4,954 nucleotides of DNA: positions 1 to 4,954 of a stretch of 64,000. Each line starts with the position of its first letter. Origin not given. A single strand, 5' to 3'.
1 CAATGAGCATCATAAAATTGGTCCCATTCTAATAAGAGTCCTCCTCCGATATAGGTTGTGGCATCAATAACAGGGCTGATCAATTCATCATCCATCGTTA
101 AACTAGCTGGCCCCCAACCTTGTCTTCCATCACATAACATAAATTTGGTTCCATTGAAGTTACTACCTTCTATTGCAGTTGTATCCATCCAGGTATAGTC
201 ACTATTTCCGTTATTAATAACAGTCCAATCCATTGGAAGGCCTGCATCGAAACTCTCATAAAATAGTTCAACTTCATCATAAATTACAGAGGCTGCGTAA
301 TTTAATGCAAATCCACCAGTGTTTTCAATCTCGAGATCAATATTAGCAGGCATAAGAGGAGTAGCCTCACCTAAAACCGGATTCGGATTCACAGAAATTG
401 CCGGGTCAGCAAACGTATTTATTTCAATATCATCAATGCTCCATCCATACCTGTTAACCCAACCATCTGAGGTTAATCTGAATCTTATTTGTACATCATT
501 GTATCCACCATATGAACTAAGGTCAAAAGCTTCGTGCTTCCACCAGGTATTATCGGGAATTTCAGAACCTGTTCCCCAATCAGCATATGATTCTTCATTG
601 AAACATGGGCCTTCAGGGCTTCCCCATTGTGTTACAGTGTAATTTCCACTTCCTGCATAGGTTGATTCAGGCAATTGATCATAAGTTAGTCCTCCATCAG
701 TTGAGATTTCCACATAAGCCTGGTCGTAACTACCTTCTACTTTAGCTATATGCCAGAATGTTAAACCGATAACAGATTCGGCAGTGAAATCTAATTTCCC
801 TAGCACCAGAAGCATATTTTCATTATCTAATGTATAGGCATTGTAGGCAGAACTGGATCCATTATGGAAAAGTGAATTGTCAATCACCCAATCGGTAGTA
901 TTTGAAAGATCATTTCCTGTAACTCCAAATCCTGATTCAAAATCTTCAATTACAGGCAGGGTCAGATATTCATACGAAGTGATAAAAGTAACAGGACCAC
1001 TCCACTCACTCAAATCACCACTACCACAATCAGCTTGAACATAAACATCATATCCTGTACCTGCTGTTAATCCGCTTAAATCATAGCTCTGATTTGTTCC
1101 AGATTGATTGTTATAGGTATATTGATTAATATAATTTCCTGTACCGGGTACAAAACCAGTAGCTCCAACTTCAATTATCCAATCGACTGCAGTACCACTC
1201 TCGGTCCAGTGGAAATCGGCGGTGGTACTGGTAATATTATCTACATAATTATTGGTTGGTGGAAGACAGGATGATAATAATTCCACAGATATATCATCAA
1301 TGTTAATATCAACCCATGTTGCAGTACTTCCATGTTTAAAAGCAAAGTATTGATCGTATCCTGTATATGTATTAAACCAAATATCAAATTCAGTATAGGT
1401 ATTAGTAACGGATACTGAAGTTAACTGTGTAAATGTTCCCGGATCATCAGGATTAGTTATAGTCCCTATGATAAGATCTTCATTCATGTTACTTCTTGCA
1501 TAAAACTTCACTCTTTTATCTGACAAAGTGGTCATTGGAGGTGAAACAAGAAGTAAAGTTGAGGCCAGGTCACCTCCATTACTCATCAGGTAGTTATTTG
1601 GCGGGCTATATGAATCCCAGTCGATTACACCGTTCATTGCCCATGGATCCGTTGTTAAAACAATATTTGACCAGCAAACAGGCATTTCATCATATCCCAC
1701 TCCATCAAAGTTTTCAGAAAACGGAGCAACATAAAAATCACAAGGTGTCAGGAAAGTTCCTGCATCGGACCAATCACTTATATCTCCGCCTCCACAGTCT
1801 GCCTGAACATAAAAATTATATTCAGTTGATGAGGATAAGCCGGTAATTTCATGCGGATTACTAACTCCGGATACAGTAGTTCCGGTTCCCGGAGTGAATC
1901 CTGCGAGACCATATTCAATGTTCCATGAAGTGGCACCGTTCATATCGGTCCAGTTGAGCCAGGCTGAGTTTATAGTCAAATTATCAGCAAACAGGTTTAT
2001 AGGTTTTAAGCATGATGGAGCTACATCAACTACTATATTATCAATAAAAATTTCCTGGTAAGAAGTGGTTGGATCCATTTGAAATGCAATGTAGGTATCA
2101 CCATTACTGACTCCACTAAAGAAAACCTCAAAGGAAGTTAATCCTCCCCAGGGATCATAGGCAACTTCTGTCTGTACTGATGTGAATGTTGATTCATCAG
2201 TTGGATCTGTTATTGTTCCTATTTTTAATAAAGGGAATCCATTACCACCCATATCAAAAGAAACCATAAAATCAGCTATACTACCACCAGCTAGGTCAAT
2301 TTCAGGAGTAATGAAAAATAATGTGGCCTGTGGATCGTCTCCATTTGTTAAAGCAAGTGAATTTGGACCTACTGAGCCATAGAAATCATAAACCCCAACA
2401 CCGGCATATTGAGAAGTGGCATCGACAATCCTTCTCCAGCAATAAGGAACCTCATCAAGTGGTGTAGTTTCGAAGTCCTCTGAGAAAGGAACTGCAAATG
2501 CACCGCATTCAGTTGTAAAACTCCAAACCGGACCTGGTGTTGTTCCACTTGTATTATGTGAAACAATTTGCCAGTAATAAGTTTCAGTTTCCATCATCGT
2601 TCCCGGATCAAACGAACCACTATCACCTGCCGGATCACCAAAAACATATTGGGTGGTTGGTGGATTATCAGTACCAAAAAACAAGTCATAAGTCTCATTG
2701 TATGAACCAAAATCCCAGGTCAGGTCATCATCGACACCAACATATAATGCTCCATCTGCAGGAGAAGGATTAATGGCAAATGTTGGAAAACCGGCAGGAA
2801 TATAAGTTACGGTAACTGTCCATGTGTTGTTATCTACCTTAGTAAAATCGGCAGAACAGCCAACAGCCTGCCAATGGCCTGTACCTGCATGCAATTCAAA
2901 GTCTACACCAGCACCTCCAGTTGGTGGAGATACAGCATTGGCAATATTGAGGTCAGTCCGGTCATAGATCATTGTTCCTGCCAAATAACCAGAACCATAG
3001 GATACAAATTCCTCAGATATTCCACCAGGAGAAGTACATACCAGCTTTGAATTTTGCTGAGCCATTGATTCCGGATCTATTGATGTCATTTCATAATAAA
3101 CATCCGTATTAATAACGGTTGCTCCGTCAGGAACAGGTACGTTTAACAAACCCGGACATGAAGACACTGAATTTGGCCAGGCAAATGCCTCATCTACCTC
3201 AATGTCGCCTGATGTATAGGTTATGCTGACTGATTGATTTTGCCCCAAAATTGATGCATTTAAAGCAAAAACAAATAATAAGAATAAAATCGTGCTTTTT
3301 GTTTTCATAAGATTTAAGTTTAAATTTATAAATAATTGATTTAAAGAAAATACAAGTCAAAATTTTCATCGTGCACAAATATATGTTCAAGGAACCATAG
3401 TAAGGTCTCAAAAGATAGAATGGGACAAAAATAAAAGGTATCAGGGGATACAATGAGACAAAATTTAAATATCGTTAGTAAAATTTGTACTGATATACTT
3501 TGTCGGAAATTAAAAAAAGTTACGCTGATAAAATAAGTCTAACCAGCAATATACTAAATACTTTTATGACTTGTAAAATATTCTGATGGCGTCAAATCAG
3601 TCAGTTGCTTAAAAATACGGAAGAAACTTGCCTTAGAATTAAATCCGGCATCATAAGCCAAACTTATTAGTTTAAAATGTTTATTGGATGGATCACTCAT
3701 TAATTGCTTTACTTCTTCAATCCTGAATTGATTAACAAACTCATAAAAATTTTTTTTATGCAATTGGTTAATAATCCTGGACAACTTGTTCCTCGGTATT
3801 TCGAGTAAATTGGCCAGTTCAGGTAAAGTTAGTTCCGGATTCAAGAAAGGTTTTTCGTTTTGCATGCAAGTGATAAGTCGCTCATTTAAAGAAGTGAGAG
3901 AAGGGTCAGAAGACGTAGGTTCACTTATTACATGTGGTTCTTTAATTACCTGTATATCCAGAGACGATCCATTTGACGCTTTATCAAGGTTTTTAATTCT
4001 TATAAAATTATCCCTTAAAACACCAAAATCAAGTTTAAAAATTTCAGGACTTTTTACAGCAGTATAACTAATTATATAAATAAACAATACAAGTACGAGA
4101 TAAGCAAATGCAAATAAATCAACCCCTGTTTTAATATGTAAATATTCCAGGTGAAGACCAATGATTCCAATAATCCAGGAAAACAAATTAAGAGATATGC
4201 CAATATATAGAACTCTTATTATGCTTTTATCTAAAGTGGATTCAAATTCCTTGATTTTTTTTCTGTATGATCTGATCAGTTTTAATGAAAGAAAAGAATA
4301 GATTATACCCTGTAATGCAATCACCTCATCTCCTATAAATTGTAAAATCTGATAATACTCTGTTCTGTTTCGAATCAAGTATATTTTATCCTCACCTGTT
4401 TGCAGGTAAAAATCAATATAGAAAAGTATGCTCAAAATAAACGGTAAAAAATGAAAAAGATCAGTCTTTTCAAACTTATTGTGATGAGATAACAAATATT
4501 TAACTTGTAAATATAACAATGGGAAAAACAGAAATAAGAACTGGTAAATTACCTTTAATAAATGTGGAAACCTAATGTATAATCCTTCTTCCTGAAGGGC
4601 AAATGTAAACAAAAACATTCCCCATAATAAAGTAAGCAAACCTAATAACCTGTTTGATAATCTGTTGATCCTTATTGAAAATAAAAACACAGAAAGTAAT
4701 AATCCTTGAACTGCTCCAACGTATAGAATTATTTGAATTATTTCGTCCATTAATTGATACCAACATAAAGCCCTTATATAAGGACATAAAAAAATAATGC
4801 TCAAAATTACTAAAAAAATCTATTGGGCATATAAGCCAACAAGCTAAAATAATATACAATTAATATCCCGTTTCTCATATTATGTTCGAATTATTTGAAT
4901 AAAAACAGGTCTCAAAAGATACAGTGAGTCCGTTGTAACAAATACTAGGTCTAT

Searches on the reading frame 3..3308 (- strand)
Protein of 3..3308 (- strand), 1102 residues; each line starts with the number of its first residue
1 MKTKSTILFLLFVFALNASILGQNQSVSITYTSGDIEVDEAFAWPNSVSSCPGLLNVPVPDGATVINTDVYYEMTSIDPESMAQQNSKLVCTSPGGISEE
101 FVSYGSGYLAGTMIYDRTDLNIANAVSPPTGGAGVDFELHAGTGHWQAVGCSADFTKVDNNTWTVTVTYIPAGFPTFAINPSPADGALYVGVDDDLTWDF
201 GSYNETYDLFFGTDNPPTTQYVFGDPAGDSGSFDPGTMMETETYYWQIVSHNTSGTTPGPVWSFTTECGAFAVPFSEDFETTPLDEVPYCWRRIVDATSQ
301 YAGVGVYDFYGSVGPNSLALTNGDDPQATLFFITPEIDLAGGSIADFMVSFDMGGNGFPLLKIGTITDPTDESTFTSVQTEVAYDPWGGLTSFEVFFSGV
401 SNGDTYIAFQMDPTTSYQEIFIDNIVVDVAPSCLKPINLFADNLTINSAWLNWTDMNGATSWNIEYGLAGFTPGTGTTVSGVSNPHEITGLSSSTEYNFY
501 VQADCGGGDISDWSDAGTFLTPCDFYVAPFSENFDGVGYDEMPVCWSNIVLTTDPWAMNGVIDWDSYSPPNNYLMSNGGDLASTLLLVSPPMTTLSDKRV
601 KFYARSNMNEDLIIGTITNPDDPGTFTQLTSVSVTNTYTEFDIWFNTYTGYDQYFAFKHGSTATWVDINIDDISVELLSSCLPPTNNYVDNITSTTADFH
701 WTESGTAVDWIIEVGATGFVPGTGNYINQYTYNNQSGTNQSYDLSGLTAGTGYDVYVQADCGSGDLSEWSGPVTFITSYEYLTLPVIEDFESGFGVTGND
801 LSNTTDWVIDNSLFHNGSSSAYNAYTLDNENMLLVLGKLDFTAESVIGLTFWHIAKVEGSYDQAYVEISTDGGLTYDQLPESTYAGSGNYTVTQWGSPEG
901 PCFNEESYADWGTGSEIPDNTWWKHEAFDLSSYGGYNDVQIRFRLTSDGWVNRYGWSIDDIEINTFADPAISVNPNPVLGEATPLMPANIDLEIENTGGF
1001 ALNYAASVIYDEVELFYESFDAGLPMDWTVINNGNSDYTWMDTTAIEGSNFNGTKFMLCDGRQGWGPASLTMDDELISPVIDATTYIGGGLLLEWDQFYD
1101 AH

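Call 10: search_protein_families(library=pfam, proteins=[window:3-3308:-], max_evalue=0.01)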
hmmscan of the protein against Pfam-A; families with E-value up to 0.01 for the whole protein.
window:3-3308:- (1102 aa): 4 families
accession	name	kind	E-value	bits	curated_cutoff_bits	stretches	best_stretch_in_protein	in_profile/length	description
PF00041.27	fn3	-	4.7e-15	56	25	2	683-775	2-83/84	Fibronectin type III domain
PF16656.11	Pur_ac_phosph_N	-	2.2e-05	25.4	30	0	691-777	10-93/93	Purple acid Phosphatase, N-terminal domain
PF25788.1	Ig_Rha78A_N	-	0.00038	21.1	27.4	0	712-777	40-101/105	Rha78A-like, N-terminal immunoglobulin domain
PF20773.4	InhA-like_MAM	-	0.0011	18.9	26.9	1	838-964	56-163/191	Immune inhibitor A-like, MAM domain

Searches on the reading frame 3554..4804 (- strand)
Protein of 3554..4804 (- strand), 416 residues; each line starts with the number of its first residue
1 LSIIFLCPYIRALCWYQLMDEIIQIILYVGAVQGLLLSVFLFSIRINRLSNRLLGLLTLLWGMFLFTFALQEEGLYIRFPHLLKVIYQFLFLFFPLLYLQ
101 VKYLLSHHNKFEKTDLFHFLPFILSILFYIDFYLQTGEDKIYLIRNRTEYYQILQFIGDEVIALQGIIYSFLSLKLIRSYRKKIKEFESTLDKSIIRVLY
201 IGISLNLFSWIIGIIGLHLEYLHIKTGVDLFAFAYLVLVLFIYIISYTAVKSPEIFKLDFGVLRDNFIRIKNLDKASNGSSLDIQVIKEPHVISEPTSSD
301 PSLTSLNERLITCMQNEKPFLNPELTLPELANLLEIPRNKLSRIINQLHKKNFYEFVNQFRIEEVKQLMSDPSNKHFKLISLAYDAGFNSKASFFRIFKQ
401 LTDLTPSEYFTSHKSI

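Call 66: search_protein_families(library=pfam, proteins=[window:3554-4804:-], max_evalue=0.00001)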
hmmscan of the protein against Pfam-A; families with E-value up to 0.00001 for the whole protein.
window:3554-4804:- (416 aa): 1 family
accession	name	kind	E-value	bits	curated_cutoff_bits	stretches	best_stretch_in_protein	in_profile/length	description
PF12833.13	HTH_18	-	3.3e-14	53.4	33.6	1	330-410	1-78/80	Helix-turn-helix domain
